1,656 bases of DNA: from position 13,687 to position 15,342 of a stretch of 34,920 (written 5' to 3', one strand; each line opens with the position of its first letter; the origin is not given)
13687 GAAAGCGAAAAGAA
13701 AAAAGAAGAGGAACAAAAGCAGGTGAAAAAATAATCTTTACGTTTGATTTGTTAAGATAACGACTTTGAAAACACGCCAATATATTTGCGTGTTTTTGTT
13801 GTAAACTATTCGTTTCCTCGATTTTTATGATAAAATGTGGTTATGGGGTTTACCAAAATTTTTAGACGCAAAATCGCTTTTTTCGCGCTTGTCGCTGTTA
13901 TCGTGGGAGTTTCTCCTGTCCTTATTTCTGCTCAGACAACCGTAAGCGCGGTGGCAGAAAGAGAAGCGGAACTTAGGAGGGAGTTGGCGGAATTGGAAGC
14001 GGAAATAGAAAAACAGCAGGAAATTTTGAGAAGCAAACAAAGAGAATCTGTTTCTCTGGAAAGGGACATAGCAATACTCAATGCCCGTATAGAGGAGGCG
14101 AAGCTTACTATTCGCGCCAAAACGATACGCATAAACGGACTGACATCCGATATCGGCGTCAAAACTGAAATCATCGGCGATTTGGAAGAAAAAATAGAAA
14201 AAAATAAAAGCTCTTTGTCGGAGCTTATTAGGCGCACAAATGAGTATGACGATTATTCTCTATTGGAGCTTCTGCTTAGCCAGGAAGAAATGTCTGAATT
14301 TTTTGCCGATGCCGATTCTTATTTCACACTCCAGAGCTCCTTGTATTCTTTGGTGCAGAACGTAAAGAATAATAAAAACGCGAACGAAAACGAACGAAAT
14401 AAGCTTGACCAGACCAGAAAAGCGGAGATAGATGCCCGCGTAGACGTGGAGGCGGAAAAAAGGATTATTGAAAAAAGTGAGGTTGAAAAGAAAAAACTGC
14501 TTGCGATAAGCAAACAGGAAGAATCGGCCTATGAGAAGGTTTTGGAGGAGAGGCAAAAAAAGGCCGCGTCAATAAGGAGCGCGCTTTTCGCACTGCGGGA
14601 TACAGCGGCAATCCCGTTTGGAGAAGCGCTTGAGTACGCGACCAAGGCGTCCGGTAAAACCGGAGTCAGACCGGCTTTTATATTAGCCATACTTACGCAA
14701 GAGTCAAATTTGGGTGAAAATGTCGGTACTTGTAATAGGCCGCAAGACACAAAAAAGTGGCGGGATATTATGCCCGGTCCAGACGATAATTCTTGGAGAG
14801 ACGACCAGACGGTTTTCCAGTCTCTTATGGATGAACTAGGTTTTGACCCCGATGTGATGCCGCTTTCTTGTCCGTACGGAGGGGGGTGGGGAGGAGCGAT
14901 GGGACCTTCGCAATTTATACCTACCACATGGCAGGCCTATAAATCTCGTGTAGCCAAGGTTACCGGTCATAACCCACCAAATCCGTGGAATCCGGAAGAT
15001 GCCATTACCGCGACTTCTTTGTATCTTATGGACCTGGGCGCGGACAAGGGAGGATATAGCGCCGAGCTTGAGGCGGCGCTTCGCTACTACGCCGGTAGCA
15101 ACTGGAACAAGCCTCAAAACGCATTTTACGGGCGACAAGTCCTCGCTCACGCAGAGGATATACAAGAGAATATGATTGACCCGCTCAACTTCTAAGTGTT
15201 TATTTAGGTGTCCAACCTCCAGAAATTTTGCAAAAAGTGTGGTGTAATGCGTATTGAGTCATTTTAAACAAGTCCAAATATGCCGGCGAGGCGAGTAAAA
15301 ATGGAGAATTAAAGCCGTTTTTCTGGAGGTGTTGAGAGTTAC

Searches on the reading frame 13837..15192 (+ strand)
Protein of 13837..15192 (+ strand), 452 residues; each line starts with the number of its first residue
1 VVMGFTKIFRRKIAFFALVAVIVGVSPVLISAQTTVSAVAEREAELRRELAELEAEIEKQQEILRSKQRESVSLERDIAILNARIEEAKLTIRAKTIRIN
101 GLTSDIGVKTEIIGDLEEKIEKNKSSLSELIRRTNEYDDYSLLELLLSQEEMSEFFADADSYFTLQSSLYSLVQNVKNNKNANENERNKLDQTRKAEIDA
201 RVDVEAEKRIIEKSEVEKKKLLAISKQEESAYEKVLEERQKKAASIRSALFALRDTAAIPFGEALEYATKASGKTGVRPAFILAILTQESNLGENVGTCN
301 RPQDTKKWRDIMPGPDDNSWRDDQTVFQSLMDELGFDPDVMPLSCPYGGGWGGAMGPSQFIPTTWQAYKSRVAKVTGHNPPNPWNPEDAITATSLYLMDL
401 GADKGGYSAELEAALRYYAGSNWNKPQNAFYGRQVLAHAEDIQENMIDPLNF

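Call 84: search_protein_families(library=pfam, proteins=[window:13837-15192:+], max_evalue=0.001)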
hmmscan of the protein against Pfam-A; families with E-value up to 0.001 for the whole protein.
window:13837-15192:+ (452 aa): 2 families
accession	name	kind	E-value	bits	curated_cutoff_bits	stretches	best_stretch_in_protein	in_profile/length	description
PF13406.11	SLT_2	-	8.1e-11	42.1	24.3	1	266-419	75-221/292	Transglycosylase SLT domain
PF01464.25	SLT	-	1.1e-05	25.4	21.3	0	353-422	36-99/117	Transglycosylase SLT domain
